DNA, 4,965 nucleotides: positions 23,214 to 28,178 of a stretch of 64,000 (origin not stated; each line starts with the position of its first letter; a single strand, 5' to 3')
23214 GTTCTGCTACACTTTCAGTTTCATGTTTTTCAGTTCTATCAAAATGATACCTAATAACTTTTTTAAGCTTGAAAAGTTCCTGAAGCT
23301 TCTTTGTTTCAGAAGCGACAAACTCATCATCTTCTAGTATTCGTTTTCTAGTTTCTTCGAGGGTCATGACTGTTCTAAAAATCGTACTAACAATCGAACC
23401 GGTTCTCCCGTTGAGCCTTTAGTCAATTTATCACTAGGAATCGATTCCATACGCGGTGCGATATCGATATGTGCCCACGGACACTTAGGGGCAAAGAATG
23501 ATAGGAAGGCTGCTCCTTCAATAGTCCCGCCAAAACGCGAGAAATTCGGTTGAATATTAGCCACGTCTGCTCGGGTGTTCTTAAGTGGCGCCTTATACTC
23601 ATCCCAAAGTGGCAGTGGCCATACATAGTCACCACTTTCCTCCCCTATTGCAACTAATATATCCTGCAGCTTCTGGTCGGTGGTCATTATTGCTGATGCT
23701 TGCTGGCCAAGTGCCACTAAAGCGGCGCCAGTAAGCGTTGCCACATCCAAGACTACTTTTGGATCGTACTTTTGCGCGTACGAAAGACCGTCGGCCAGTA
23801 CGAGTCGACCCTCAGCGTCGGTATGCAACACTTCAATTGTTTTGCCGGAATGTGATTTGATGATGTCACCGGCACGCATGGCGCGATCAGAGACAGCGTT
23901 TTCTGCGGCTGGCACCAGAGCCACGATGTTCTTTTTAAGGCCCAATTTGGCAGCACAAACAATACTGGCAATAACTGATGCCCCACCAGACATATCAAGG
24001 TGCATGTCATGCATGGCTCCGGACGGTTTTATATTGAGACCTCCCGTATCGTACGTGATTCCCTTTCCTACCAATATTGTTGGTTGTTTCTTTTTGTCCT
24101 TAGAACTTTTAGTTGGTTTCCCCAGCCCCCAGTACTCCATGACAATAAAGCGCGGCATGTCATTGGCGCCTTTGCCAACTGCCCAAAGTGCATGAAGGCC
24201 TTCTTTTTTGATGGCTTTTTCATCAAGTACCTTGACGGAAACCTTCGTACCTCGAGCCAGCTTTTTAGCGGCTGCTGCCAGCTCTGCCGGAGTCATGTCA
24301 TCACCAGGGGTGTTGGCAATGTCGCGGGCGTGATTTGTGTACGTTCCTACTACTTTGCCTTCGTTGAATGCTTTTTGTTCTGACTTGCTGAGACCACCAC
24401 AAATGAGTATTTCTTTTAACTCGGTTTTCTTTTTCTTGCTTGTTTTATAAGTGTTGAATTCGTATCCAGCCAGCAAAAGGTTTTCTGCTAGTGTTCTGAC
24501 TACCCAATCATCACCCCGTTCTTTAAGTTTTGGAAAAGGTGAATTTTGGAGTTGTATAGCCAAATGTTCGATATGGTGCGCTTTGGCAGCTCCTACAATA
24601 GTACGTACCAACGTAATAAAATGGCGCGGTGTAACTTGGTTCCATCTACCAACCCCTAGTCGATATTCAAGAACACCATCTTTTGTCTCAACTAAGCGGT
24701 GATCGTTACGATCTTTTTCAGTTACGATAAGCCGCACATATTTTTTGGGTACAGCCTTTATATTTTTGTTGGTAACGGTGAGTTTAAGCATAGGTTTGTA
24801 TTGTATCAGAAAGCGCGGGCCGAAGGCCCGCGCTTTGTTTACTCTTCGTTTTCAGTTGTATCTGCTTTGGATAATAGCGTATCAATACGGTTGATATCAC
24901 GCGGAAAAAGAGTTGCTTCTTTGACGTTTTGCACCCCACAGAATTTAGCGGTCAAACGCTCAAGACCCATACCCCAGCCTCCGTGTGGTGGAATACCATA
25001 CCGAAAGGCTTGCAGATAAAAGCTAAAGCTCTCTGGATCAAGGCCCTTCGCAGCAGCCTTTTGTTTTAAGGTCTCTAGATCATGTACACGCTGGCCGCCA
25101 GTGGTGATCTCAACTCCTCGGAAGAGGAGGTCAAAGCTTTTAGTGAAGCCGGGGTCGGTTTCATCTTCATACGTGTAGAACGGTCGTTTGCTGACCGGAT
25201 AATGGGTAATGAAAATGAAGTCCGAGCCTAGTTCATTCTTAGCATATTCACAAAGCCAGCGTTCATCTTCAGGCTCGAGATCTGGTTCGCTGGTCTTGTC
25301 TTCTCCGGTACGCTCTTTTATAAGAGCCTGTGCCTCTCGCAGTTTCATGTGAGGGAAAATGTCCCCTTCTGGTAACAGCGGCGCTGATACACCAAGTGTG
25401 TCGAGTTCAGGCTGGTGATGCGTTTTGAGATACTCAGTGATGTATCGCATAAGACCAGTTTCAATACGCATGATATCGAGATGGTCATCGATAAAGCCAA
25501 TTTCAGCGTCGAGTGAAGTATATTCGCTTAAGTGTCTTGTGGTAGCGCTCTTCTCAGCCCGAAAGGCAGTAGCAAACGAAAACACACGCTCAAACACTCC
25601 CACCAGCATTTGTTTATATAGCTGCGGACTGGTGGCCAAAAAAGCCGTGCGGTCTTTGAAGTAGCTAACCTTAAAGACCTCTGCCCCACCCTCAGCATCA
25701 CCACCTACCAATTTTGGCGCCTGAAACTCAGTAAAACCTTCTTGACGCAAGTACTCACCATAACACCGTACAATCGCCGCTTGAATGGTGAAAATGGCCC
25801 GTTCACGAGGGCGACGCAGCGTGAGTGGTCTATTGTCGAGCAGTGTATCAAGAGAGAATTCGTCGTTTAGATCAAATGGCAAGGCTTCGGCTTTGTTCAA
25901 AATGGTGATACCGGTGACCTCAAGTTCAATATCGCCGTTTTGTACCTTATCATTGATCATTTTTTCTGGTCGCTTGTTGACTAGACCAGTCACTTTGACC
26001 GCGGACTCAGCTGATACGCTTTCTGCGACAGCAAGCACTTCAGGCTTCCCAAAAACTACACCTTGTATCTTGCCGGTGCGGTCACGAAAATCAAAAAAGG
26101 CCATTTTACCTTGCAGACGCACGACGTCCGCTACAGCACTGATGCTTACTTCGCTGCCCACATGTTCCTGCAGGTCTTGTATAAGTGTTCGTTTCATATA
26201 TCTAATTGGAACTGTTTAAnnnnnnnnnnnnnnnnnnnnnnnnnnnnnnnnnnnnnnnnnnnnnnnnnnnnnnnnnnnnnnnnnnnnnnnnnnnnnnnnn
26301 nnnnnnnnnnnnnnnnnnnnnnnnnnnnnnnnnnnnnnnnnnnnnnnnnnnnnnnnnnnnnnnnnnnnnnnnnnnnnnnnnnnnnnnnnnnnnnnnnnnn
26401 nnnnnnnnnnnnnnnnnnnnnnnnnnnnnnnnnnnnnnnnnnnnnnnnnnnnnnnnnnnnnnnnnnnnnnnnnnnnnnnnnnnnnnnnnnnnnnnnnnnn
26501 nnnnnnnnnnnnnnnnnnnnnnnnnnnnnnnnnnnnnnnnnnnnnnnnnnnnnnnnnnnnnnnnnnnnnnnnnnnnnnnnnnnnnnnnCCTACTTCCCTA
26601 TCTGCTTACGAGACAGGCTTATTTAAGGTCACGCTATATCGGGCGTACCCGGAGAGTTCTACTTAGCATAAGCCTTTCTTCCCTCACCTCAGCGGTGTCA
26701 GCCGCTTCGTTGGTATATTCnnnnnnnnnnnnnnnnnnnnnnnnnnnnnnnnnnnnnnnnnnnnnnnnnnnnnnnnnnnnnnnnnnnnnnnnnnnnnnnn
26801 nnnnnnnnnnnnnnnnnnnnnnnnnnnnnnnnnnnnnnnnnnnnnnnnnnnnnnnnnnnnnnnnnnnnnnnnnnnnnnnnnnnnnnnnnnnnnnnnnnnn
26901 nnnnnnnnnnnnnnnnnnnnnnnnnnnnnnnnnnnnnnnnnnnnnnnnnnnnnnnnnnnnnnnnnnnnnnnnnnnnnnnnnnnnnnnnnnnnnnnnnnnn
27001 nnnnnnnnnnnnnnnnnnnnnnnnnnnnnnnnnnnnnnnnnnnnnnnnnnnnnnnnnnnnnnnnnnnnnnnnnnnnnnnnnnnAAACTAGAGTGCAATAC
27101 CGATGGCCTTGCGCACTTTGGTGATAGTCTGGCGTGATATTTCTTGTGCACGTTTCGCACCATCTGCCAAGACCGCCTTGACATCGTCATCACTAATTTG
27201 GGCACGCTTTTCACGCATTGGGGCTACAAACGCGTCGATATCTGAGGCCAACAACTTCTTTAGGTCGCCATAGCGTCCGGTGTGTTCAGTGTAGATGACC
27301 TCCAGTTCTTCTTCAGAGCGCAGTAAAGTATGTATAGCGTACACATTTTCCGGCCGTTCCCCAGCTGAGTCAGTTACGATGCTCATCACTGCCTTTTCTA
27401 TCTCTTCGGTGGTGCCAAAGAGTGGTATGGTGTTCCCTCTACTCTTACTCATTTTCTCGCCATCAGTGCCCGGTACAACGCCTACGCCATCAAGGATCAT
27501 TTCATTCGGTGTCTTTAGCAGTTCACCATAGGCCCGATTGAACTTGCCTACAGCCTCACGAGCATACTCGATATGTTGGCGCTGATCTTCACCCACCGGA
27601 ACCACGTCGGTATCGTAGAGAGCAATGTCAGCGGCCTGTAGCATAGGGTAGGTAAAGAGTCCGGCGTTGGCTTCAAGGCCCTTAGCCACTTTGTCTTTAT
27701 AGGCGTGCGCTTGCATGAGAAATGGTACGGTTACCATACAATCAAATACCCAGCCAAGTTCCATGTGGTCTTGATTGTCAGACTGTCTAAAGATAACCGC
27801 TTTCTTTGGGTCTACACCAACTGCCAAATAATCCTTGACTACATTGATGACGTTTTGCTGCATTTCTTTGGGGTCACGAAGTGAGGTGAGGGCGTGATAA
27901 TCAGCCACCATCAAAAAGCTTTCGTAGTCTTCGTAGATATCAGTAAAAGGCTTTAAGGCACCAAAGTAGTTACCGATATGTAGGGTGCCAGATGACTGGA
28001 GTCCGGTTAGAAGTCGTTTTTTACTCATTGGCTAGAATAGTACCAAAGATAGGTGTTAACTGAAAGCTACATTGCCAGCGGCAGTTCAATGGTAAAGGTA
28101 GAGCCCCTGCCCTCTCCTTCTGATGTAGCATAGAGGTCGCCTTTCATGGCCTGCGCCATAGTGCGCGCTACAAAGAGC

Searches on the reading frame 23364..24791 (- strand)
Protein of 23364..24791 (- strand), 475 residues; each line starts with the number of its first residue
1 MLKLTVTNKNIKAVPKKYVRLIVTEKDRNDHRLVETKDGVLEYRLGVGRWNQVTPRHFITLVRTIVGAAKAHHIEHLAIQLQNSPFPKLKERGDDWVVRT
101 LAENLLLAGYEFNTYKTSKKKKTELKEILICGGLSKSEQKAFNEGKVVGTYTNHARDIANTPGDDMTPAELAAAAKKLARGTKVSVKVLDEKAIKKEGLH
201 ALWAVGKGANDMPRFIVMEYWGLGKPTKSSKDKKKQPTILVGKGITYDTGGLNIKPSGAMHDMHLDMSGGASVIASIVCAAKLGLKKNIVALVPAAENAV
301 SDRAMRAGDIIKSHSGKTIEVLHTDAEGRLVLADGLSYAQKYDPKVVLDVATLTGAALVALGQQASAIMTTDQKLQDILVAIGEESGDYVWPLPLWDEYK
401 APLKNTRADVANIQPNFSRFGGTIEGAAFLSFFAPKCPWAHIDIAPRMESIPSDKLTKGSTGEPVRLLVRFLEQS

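Call 100: search_protein_families(library=pfam, max_evalue=0.00001, proteins=[window:23364-24791:-])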
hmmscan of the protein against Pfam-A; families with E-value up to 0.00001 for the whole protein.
window:23364-24791:- (475 aa): 2 families
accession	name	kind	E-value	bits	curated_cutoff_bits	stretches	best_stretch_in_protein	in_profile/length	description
PF00883.26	Peptidase_M17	-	1.7e-107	359.7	25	1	154-469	2-310/310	Cytosol aminopeptidase family, catalytic domain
PF02789.23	Peptidase_M17_N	-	9e-06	26.1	23.4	0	45-119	58-129/129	Cytosol aminopeptidase family, N-terminal domain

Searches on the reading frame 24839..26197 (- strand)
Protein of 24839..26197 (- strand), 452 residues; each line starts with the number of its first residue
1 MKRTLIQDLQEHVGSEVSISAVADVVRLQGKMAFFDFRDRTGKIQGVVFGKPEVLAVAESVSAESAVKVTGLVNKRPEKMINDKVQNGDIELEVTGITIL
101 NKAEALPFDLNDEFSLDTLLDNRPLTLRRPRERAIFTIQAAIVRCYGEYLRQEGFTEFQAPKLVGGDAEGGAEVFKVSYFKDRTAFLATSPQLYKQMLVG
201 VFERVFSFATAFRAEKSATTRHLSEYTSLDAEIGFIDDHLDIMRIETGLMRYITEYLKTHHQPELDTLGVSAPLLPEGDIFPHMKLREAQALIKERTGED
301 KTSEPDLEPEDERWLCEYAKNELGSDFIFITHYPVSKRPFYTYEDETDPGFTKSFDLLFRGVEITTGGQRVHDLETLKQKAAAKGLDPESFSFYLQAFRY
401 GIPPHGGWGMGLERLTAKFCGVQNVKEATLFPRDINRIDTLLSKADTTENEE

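Call 100: search_protein_families(library=pfam, max_evalue=0.00001, proteins=[window:24839-26197:-])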
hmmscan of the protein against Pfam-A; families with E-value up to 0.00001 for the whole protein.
window:24839-26197:- (452 aa): 2 families
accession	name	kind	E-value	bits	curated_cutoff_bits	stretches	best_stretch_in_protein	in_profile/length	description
PF00152.25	tRNA-synt_2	-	1.2e-79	268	25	1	117-434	3-307/308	tRNA synthetases class II (D, K and N)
PF01336.31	tRNA_anti-codon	-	3.8e-13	49.6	27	1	25-100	9-75/75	OB-fold nucleic acid binding domain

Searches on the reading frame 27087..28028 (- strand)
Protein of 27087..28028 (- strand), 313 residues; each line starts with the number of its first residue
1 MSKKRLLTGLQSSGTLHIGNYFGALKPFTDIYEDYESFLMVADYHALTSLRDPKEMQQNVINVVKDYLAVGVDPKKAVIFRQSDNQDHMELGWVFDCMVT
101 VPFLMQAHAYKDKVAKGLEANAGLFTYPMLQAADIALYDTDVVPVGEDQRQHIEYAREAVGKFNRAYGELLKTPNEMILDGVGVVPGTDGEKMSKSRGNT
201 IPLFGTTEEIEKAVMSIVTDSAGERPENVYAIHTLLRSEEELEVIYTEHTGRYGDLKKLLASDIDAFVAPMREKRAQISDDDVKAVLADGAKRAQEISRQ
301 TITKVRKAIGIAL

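Call 100: search_protein_families(library=pfam, max_evalue=0.00001, proteins=[window:27087-28028:-])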
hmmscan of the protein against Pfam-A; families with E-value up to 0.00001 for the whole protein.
window:27087-28028:- (313 aa): 1 family
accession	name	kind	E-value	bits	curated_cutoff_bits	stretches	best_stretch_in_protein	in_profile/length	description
PF00579.31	tRNA-synt_1b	-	1.2e-57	195.9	21.1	1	5-274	7-280/292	tRNA synthetases class I (W and Y)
